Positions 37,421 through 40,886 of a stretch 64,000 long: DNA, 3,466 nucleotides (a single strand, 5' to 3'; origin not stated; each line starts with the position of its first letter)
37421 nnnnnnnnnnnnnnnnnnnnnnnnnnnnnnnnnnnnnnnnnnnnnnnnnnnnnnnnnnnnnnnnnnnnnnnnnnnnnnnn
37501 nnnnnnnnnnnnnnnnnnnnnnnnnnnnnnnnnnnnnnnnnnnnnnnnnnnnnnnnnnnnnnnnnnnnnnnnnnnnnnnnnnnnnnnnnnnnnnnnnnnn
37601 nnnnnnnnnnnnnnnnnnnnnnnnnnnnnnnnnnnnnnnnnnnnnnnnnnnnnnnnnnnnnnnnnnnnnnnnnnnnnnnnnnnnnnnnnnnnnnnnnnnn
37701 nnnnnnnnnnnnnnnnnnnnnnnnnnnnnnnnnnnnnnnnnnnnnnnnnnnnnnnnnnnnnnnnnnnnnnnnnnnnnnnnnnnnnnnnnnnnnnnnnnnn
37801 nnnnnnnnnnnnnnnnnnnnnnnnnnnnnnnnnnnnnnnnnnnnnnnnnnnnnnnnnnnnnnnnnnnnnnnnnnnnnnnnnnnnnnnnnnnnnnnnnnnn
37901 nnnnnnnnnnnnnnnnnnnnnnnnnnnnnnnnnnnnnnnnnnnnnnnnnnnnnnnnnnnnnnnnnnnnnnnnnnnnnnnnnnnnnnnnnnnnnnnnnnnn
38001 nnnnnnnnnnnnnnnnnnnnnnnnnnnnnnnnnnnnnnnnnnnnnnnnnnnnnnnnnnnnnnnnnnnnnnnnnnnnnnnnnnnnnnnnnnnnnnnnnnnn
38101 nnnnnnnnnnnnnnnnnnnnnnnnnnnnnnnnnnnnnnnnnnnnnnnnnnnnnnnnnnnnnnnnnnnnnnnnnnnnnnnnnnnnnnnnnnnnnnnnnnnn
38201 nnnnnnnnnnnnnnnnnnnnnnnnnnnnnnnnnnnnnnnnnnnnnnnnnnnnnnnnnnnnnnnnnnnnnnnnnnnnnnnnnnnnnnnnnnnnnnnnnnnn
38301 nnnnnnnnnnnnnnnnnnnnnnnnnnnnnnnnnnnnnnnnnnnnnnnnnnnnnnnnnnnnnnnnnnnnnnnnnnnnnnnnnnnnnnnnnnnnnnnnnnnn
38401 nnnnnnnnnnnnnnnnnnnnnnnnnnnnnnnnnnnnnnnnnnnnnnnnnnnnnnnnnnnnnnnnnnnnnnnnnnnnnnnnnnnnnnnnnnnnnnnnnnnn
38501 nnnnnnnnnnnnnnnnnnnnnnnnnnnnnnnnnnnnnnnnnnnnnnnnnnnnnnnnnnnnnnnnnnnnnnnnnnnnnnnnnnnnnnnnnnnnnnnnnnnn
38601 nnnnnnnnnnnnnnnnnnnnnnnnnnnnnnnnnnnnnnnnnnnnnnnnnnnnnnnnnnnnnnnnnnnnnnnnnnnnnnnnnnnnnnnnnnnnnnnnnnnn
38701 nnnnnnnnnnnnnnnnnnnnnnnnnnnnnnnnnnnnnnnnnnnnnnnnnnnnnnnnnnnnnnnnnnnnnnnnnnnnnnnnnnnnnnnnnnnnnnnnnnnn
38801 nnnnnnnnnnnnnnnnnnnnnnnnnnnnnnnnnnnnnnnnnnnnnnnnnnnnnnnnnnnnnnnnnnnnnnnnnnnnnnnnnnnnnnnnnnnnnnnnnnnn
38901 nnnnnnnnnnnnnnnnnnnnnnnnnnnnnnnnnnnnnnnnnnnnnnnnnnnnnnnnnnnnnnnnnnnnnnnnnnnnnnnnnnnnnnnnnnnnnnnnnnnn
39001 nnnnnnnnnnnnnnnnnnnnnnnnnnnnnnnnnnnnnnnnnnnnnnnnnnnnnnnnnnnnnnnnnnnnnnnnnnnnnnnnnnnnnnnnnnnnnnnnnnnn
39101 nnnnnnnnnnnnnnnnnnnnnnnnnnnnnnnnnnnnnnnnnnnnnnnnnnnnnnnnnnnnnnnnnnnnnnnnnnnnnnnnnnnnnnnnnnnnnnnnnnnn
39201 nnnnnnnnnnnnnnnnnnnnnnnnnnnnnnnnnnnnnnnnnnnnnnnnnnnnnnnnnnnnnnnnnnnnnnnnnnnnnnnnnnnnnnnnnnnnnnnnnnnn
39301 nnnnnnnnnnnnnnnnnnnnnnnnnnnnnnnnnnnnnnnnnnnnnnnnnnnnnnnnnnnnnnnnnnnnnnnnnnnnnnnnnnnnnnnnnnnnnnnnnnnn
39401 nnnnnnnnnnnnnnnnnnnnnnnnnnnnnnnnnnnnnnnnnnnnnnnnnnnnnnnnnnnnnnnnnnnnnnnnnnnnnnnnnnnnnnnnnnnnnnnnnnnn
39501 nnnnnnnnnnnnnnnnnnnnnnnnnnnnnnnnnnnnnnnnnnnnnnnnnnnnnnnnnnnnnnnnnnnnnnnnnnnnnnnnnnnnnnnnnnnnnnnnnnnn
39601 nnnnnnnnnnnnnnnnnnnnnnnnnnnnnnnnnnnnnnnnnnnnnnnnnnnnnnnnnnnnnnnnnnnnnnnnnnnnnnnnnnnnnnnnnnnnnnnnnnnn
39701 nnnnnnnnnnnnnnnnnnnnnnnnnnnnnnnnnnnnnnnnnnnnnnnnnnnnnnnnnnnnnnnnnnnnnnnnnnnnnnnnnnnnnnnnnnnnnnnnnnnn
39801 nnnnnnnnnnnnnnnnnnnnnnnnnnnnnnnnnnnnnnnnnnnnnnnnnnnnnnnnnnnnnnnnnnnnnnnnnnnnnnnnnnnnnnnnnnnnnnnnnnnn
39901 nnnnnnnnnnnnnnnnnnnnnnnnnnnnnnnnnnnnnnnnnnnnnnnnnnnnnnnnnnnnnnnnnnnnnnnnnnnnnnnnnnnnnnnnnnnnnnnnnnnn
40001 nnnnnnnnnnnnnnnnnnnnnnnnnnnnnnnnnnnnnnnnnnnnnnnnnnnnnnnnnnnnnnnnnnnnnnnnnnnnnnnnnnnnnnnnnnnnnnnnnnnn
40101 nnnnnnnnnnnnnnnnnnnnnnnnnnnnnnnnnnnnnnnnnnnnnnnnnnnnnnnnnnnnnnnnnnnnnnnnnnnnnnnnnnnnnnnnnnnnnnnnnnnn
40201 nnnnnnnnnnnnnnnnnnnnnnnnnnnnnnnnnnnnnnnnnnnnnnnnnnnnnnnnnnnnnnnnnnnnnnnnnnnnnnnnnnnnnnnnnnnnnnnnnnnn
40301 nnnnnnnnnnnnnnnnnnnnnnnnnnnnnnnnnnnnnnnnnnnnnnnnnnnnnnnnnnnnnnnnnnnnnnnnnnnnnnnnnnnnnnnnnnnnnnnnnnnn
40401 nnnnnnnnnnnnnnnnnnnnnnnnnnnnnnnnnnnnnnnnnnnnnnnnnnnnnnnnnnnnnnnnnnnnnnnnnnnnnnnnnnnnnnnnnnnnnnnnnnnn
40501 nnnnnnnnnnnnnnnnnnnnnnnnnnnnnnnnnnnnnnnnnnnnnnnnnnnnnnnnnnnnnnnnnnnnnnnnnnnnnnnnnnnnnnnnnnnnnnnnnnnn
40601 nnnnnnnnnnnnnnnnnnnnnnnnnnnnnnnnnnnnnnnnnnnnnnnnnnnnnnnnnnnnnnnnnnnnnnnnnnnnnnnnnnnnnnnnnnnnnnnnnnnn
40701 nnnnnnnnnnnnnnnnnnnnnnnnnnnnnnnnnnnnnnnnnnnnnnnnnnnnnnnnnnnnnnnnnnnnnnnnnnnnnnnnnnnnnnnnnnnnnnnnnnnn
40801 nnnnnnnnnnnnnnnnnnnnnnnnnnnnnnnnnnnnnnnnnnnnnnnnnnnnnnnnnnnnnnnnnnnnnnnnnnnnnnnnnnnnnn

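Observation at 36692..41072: Compact archaeal radical-SAM peptide-maturation operon: Trp-ladder precursor, three rSAM domains, membrane protein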

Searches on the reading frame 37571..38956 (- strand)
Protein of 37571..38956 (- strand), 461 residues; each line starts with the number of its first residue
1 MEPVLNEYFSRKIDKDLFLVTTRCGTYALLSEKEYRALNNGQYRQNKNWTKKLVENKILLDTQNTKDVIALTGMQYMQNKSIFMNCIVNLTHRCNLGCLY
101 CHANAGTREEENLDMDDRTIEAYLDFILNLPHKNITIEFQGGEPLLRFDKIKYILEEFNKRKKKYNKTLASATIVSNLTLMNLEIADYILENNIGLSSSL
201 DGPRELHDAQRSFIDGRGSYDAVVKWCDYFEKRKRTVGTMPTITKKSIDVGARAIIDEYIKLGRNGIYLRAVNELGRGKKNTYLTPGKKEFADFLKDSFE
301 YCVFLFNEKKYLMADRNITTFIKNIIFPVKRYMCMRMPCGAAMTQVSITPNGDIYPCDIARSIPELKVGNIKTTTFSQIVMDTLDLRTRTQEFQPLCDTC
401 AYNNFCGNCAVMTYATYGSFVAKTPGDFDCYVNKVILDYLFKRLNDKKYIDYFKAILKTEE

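Call 3: search_protein_families(library=pfam, proteins=[window:37571-38956:-], max_evalue=0.1)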
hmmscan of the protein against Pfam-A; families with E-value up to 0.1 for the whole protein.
window:37571-38956:- (461 aa): 4 families
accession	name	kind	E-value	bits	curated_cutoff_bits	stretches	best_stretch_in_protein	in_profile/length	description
PF04055.27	Radical_SAM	-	1e-13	52.2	29.5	1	88-243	1-151/166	Radical SAM superfamily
PF13186.11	SPASM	-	4.5e-08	33.7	21.5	1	339-400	1-66/67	Iron-sulfur cluster-binding domain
PF13353.11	Fer4_12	-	7.8e-07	29.9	22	1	91-180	12-99/137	4Fe-4S single cluster domain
PF02348.25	CTP_transf_3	-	0.024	14.9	22.6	1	110-179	68-137/217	Cytidylyltransferase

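Call 4: search_protein_families(library=ncbifam, proteins=[window:37571-38956:-], max_evalue=0.1)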
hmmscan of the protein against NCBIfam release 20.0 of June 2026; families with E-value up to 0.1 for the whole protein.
window:37571-38956:- (461 aa): 77 families (the best 25 are shown)
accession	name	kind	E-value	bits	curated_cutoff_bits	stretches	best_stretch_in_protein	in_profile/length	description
TIGR03978.1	rSAM_paired_1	equivalog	3.6e-89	299.7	370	1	11-454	7-463/466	His-Xaa-Ser system radical SAM maturase HxsB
NF047865.1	rSAM_PapB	equivalog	1e-44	153.1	340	1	89-413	8-320/330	PapB family radical SAM/SPASM ranthipeptide maturase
NF041298.1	rSAM_mat_DynA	equivalog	1.1e-35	123.3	450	1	87-445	4-354/356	dynobactin maturation radical SAM/SPASM protein DynA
TIGR03974.1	rSAM_six_Cys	equivalog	1e-34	120.2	425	1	38-420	54-427/451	thioether cross-link-forming SCIFF peptide maturase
NF040492.1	not_ScfB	exception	1.2e-34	120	855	1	57-438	68-442/450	ScfB-related radical SAM/SPASM orphan maturase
NF038107.1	rSAM_NF038107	equivalog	4.9e-34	117.9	600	2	14-239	14-242/444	Cys-every-fifth radical SAM/SPASM peptide maturase CefB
TIGR04064.1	rSAM_nif11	equivalog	1.7e-32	112.8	518.7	1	42-409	42-400/459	nif11-like peptide radical SAM maturase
TIGR04068.1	rSAM_ocin_clost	equivalog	1.8e-32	112.8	500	2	30-231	24-233/462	Cys-rich peptide radical SAM maturase CcpM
TIGR03906.1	quino_hemo_SAM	equivalog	3e-32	111.9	453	1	80-419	90-424/467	quinohemoprotein amine dehydrogenase maturation protein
TIGR03942.1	sulfatase_rSAM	equivalog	8.7e-32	110.6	349.45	1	91-410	8-325/363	anaerobic sulfatase maturase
TIGR04280.1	geopep_mat_rSAM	hypoth_equivalog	7.6e-28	97.6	400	1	16-225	18-225/428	geopeptide radical SAM maturase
TIGR04163.1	rSAM_cobopep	equivalog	2.1e-26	92.6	375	1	57-425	38-403/428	peptide-modifying radical SAM enzyme CbpB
TIGR04083.1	rSAM_pep_methan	hypoth_equivalog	1.1e-25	90.3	300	1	91-447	7-346/376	TIGR04083 family peptide-modifying radical SAM enzyme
TIGR04115.1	rSAM_Cxxx_rpt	equivalog_domain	2.6e-25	89.7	350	1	89-418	7-334/359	radical SAM peptide maturase, CXXX-repeat target family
NF035951.1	rSAM_RumMC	equivalog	2.8e-24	85.7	720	1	50-229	77-258/510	RumMC family radical SAM sactipeptide maturase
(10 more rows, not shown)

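Call 26: search_protein_families(library=padloc, proteins=[window:37571-38956:-], max_evalue=0.01)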
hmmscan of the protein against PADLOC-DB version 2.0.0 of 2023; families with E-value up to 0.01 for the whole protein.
window:37571-38956:- (461 aa): 2 families
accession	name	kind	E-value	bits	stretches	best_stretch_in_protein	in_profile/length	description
PDLC02903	pVip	-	2.2e-08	31.9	1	89-203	5-103/257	Viperins not associated with kinases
PDLC02904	pVip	-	6.1e-07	27.2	1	89-157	8-71/262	Viperins associated with kinases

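Call 51: search_solved_structures(query=window:37571-38956:-, max_evalue=0.00001)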
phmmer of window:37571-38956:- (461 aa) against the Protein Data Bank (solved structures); distinct sequences matched with E-value up to 0.00001: 5.
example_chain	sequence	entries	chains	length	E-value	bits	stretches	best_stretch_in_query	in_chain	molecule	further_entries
5wgg_A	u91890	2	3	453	7e-30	107.3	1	76-415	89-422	Radical SAM domain protein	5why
4k37_A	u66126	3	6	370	7.2e-17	64.4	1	91-412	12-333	Anaerobic sulfatase-maturating enzyme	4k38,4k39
4k36_A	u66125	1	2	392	1.1e-16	63.8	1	91-413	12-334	Anaerobic sulfatase-maturating enzyme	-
8vpo_A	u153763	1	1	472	1.2e-07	34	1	90-257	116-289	Radical SAM core domain-containing protein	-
9gm3_A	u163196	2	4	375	2.1e-07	33.2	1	86-224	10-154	ChlB radical SAM domain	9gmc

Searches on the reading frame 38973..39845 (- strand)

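Call 76: search_protein_families(library=ncbifam, proteins=[window:38973-39845:-], max_evalue=1e-10)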
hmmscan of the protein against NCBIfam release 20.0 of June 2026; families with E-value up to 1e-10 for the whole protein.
seq(291 aa): 27 families (the best 25 are shown)
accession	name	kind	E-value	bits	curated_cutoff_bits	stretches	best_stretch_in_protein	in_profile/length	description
TIGR03977.1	rSAM_pair_HxsC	equivalog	3.1e-41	141.2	267.9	1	11-276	29-290/292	His-Xaa-Ser system radical SAM maturase HxsC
NF038332.1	rSAM_rare_HxsC4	exception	2.8e-35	122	500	1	8-193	15-204/335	radical SAM protein HxsC4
TIGR02668.1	moaA_archaeal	equivalog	7.4e-23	81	325.25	1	12-178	15-183/303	GTP 3',8-cyclase MoaA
NF001199.0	PRK00164.2-1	equivalog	1e-22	80.7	231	1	12-183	17-185/308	GTP 3',8-cyclase MoaA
TIGR04545.1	rSAM_ahbD_hemeb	equivalog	1.5e-20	74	500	1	9-235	2-222/339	heme b synthase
TIGR04054.1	rSAM_NirJ1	equivalog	4.6e-19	68.3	650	1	8-214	37-244/387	putative heme d1 biosynthesis radical SAM protein NirJ1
TIGR02666.1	moaA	equivalog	1e-17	64.1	284.05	1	13-170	16-182/336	GTP 3',8-cyclase MoaA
NF050035.1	rSAM_WgK_link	exception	2.3e-17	63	650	1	9-158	9-161/367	radical SAM/SPASM peptide maturase WgkB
TIGR04250.1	SCM_rSAM_ScmE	equivalog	1.5e-16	60.3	400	1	7-246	3-242/358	SynChlorMet cassette radical SAM/SPASM protein ScmE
TIGR04051.1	rSAM_NirJ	equivalog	4.3e-16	58.8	515.45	1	9-194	4-187/354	heme d1 biosynthesis radical SAM protein NirJ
NF045646.2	rSAM_Se_TrsS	equivalog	5.4e-16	58.2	490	1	5-187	84-270/441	radical SAM (seleno)protein TrsS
TIGR04546.1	rSAM_ahbC_deAc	equivalog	7.8e-16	57.8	650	1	4-171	36-203/390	12,18-didecarboxysiroheme deacetylase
TIGR04053.2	TIGR04053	equivalog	3.4e-15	56.2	395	1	8-209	9-212/366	TIGR04053 family radical SAM/SPASM domain-containing protein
TIGR04055.1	rSAM_NirJ2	equivalog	7.5e-15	55.3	500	1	11-191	4-182/326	putative heme d1 biosynthesis radical SAM protein NirJ2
TIGR04317.1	W_rSAM_matur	equivalog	3e-14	52.9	380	1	6-183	3-184/349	tungsten cofactor oxidoreductase radical SAM maturase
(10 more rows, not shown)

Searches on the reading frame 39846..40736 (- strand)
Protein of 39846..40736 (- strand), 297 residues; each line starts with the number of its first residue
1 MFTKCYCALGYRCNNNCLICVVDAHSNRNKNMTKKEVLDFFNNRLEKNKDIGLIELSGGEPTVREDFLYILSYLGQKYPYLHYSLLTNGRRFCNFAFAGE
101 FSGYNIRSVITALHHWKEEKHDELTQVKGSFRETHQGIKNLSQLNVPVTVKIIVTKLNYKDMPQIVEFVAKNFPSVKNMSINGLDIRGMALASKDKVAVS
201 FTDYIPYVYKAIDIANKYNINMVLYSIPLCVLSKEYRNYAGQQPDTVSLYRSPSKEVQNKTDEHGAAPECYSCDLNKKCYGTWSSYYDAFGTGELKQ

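Call 76: search_protein_families(library=ncbifam, proteins=[window:39846-40736:-], max_evalue=1e-10)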
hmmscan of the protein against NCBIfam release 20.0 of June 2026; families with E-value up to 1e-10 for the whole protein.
seq(297 aa): 20 families
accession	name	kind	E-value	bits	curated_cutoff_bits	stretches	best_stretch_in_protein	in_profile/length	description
TIGR03977.1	rSAM_pair_HxsC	equivalog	2.2e-50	171.2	267.9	1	12-285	34-291/292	His-Xaa-Ser system radical SAM maturase HxsC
NF038332.1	rSAM_rare_HxsC4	exception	9.5e-22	77.6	500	1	7-233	18-245/335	radical SAM protein HxsC4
NF050035.1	rSAM_WgK_link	exception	4e-19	68.8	650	1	9-221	15-219/367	radical SAM/SPASM peptide maturase WgkB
NF045646.2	rSAM_Se_TrsS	equivalog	1e-18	67.1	490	1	11-193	94-275/441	radical SAM (seleno)protein TrsS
TIGR02668.1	moaA_archaeal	equivalog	1.1e-17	64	325.25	1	8-171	15-175/303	GTP 3',8-cyclase MoaA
TIGR04250.1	SCM_rSAM_ScmE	equivalog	1.4e-17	63.7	400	1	11-222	11-217/358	SynChlorMet cassette radical SAM/SPASM protein ScmE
NF001199.0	PRK00164.2-1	equivalog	2.8e-17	62.8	231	1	9-172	18-178/308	GTP 3',8-cyclase MoaA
TIGR04054.1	rSAM_NirJ1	equivalog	4.7e-15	55.1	650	1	12-171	45-199/387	putative heme d1 biosynthesis radical SAM protein NirJ1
TIGR04251.1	SCM_rSAM_ScmF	equivalog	2.1e-14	53.7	400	1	5-169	6-169/353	SynChlorMet cassette radical SAM/SPASM protein ScmF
TIGR04051.1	rSAM_NirJ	equivalog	3.4e-14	52.6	515.45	1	11-172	10-166/354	heme d1 biosynthesis radical SAM protein NirJ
TIGR04317.1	W_rSAM_matur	equivalog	1.5e-13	50.6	380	1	4-171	5-173/349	tungsten cofactor oxidoreductase radical SAM maturase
NF045702.1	rSAM_GDGT_ether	equivalog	2.2e-13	49.7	450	1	9-230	92-312/486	tetraether lipid synthase Tes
TIGR04545.1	rSAM_ahbD_hemeb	equivalog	2.7e-13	50.1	500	1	11-171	8-164/339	heme b synthase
TIGR04053.2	TIGR04053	equivalog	3.3e-13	49.6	395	1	13-171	18-175/366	TIGR04053 family radical SAM/SPASM domain-containing protein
TIGR02666.1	moaA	equivalog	5.4e-13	48.6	284.05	1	11-172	18-183/336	GTP 3',8-cyclase MoaA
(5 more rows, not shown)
